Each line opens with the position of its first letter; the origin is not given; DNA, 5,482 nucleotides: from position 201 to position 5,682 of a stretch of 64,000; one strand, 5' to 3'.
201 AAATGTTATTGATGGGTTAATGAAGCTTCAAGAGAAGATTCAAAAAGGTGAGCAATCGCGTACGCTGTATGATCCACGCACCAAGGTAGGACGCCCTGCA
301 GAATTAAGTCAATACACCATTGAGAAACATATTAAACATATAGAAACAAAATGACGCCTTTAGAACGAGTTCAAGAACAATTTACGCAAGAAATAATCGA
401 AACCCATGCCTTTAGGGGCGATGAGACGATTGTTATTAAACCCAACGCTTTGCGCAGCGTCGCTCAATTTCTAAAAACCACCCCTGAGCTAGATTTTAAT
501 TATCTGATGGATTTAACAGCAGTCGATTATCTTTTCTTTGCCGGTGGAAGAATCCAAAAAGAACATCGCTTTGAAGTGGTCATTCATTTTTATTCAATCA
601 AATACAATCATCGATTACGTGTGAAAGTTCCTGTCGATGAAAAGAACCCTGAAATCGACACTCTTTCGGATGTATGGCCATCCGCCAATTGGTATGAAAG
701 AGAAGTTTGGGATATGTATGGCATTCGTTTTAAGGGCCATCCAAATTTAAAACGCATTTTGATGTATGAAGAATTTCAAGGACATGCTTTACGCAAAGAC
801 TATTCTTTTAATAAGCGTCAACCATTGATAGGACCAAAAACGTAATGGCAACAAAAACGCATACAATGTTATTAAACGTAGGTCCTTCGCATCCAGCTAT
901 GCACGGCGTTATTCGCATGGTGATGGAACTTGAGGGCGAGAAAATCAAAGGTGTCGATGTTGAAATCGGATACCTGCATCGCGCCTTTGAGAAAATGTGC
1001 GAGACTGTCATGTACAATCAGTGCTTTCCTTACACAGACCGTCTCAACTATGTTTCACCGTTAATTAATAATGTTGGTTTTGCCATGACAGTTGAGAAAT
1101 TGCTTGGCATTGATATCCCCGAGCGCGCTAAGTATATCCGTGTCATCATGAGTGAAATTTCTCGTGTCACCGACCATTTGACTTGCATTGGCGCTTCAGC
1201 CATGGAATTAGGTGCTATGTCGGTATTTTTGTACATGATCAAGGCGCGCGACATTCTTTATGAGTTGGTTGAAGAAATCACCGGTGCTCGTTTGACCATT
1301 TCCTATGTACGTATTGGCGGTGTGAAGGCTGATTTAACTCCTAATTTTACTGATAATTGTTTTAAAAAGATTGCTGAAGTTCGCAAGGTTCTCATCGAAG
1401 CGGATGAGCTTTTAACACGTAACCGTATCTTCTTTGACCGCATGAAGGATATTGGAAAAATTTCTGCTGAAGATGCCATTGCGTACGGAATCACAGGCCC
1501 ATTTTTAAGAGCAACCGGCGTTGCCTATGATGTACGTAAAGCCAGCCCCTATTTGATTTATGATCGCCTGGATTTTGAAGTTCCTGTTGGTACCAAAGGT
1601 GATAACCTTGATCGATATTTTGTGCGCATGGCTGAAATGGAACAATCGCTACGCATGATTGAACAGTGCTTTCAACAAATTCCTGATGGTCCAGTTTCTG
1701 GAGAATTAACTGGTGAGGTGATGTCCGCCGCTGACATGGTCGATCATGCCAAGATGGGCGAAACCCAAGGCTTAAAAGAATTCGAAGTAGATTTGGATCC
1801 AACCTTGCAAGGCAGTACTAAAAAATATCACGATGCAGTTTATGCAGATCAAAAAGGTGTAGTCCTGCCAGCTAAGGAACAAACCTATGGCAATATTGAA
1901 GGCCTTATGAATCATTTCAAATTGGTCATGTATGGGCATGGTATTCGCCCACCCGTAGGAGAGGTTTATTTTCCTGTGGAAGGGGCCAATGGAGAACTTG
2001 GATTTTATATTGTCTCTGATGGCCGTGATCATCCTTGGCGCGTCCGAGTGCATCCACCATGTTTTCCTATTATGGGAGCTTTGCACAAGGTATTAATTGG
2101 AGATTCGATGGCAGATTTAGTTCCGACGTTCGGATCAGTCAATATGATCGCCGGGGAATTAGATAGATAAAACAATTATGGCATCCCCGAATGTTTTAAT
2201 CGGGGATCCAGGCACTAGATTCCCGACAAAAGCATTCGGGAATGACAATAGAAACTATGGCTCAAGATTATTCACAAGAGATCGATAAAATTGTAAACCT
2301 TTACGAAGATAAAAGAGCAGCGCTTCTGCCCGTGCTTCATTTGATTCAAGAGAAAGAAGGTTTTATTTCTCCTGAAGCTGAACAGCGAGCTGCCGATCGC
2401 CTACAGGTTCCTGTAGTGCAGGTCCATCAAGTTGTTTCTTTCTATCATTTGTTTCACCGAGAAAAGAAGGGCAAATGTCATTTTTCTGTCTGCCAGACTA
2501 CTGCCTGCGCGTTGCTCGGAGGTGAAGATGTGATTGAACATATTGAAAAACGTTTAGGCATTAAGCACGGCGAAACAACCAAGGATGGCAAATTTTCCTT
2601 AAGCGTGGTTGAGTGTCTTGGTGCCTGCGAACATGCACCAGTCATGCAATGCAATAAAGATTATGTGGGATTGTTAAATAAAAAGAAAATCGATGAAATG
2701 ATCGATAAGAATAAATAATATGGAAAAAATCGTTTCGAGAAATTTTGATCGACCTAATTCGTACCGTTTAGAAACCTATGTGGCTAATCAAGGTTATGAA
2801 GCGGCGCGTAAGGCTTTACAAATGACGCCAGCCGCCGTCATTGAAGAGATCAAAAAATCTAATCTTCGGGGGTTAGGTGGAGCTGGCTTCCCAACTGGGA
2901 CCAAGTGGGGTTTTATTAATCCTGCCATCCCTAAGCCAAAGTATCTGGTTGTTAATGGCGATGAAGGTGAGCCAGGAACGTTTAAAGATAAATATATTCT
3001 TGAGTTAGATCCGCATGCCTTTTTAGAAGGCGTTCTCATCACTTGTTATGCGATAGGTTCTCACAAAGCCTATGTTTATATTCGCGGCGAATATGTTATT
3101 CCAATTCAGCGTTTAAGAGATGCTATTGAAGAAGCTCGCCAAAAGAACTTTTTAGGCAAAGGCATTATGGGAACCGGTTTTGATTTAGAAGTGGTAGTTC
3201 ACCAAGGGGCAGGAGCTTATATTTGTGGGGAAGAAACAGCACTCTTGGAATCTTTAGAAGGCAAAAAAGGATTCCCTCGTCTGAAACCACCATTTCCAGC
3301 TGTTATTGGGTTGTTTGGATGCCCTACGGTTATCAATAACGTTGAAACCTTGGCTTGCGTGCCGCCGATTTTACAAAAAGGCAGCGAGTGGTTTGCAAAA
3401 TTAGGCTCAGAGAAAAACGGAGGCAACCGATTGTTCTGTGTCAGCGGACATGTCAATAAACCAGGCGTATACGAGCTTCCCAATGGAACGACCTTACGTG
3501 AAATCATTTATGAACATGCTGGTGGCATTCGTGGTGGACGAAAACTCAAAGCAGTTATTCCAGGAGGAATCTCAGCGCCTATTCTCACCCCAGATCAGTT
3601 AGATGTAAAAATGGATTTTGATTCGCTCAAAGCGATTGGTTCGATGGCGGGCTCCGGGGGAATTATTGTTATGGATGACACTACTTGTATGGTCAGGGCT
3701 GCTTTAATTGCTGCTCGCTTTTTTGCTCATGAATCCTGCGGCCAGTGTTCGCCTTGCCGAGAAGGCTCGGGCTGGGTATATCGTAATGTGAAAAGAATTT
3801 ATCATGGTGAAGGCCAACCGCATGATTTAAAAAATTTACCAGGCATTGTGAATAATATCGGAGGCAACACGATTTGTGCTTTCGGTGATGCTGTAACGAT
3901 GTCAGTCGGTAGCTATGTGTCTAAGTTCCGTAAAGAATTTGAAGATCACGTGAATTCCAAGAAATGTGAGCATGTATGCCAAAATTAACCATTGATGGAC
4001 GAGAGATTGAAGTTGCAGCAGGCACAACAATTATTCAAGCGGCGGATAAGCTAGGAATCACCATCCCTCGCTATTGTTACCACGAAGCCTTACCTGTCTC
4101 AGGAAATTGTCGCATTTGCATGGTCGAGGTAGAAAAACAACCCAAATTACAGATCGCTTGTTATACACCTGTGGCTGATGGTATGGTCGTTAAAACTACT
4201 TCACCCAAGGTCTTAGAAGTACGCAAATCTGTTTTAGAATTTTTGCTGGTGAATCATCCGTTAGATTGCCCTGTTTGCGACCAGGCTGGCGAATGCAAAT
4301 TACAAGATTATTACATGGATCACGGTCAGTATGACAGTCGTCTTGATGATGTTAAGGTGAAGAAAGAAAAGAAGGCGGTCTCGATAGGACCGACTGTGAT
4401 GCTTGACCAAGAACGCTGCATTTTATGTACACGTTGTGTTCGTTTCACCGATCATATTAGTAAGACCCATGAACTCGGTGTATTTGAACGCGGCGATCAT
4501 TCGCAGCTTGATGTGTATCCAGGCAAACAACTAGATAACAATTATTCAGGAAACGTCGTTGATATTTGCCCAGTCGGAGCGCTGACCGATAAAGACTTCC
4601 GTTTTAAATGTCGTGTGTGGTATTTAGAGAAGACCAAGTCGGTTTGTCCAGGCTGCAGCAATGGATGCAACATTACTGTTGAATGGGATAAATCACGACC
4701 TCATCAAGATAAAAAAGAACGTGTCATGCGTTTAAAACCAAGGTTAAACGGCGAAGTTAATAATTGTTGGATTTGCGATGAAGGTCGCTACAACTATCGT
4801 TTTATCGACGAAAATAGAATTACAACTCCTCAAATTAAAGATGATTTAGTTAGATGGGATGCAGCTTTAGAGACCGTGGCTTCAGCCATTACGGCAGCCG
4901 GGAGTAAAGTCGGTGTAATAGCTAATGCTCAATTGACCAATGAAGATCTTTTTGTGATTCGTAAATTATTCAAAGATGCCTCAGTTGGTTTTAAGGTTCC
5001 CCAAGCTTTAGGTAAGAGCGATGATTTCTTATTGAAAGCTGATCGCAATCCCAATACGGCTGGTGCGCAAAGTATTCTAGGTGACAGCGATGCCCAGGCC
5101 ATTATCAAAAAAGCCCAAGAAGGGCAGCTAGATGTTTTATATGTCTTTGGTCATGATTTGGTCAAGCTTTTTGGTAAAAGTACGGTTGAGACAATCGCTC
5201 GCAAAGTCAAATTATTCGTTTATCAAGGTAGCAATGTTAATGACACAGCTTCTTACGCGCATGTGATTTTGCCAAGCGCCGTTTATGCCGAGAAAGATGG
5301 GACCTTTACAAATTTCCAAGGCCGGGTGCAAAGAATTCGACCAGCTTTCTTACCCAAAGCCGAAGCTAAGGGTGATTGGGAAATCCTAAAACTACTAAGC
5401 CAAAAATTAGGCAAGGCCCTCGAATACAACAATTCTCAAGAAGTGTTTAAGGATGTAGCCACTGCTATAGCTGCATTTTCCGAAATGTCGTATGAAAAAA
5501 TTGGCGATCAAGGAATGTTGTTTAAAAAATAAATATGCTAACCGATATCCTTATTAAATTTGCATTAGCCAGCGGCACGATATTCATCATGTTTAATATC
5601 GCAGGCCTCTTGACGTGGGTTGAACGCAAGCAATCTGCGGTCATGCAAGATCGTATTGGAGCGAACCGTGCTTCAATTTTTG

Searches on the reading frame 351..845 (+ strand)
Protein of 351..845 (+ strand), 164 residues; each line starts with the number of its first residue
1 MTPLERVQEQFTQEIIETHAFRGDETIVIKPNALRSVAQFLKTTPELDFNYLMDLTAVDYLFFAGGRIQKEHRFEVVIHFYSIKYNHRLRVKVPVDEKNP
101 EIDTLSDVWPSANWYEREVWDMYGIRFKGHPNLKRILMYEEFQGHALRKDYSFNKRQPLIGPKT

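Call 10: search_protein_families(library=pfam, proteins=[window:351-845:+], max_evalue=0.001)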
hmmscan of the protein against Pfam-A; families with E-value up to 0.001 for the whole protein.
window:351-845:+ (164 aa): 1 family
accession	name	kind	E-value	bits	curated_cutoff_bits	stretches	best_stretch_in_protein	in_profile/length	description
PF00329.25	Complex1_30kDa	-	8.8e-48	162.4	22.5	1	27-156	1-123/124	Respiratory-chain NADH dehydrogenase, 30 Kd subunit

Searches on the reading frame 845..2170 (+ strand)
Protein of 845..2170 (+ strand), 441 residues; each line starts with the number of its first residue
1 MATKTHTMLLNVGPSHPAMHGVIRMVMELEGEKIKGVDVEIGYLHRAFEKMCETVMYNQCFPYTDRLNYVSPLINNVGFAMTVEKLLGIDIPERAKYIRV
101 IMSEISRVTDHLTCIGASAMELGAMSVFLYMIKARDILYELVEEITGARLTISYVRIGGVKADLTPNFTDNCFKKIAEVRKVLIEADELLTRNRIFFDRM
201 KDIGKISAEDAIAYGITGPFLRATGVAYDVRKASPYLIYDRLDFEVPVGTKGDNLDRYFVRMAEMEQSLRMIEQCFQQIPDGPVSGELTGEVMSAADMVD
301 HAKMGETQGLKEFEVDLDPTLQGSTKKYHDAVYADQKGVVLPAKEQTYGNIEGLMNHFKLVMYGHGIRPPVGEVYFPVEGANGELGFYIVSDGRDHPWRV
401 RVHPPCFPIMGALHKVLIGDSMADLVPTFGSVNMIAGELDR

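Call 10: search_protein_families(library=pfam, proteins=[window:845-2170:+], max_evalue=0.001)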
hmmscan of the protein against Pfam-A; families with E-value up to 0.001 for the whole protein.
window:845-2170:+ (441 aa): 1 family
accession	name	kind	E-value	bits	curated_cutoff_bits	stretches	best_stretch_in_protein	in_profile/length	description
PF00346.24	Complex1_49kDa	-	1.7e-98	329.4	24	1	122-441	2-271/271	Respiratory-chain NADH dehydrogenase, 49 Kd subunit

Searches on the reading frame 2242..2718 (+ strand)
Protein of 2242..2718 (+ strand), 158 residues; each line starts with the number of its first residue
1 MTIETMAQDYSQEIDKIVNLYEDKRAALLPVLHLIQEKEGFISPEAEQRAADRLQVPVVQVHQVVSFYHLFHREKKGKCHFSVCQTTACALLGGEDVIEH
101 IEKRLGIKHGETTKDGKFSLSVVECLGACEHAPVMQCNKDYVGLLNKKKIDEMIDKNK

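Call 10: search_protein_families(library=pfam, proteins=[window:2242-2718:+], max_evalue=0.001)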
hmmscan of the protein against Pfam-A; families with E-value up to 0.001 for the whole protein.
window:2242-2718:+ (158 aa): 1 family
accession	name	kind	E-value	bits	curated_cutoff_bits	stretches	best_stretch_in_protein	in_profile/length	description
PF01257.25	2Fe-2S_thioredx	-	7e-52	175.6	24.8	1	14-157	1-144/145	Thioredoxin-like [2Fe-2S] ferredoxin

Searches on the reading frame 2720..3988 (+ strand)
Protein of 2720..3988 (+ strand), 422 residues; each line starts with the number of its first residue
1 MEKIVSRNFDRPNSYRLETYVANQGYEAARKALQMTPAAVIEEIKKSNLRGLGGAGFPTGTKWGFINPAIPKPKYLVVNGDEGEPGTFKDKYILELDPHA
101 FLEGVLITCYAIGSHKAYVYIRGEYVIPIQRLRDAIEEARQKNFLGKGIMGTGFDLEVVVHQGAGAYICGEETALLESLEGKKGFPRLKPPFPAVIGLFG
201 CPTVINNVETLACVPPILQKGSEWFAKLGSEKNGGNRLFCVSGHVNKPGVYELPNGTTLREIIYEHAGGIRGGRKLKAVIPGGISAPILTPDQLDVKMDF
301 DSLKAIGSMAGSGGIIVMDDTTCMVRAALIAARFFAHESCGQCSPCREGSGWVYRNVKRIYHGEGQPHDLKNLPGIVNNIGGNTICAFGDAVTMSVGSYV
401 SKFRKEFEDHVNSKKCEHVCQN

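Call 10: search_protein_families(library=pfam, proteins=[window:2720-3988:+], max_evalue=0.001)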
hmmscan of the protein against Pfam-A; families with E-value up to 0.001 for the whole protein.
window:2720-3988:+ (422 aa): 4 families
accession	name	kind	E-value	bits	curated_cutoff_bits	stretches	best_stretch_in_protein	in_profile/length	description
PF01512.22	Complex1_51K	-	3.1e-47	160.6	31.2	1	44-215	1-149/150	Nuo51 FMN-binding domain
PF10589.14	NADH_4Fe-4S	-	1.1e-25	89.7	23.5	1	328-410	3-85/85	NADH-ubiquinone oxidoreductase-F iron-sulfur binding region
PF22461.2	SLBB_2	-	2.2e-12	47.3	27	1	238-301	2-66/79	SLBB domain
PF10531.15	SLBB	-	1.9e-11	44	27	1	239-274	2-37/55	SLBB domain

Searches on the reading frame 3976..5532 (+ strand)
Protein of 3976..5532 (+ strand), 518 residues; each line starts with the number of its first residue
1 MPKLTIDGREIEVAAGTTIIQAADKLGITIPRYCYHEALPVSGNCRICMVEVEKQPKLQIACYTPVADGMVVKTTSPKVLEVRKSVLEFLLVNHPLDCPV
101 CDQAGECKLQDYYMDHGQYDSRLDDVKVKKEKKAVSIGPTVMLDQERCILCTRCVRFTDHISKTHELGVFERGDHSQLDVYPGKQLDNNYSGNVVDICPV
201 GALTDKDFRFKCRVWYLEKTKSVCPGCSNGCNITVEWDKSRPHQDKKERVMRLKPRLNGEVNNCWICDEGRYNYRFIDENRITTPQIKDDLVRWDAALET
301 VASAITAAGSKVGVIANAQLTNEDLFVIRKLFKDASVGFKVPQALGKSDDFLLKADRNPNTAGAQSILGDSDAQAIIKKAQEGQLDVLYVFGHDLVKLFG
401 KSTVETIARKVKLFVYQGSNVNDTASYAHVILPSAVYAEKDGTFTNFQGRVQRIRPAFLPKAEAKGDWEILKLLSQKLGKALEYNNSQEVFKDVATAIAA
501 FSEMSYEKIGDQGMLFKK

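Call 10: search_protein_families(library=pfam, proteins=[window:3976-5532:+], max_evalue=0.001)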
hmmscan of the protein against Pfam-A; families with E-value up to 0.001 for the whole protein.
window:3976-5532:+ (518 aa): 7 families
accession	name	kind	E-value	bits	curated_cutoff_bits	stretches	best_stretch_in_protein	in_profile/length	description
PF22117.2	Fer4_Nqo3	-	9.5e-28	96.6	27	1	138-204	1-67/67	NADH-quinone oxidoreductase subunit 3, ferredoxin-like domain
PF00384.28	Molybdopterin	-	1.1e-24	87.6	24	1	373-476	245-352/353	Molybdopterin oxidoreductase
PF13510.11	Fer2_4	-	3.7e-21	75.4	22.8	1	4-76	6-81/82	2Fe-2S iron-sulfur cluster binding domain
PF10588.14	NADH-G_4Fe-4S_3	-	1.5e-17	63.3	27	1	83-122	1-40/40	NADH-ubiquinone oxidoreductase-G iron-sulfur binding region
PF00111.32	Fer2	-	2.9e-08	34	21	1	5-54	2-49/77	2Fe-2S iron-sulfur cluster binding domain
PF04879.21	Molybdop_Fe4S4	-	9.6e-07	29.1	22.7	1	218-277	2-53/55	Molybdopterin oxidoreductase Fe4S4 domain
PF22151.2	Fer4_NDSU1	-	2.3e-06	27.4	23.8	1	245-274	21-50/51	NADH-ubiquinone oxidoreductase NDSU1/NuoG-like, 4Fe-4S domain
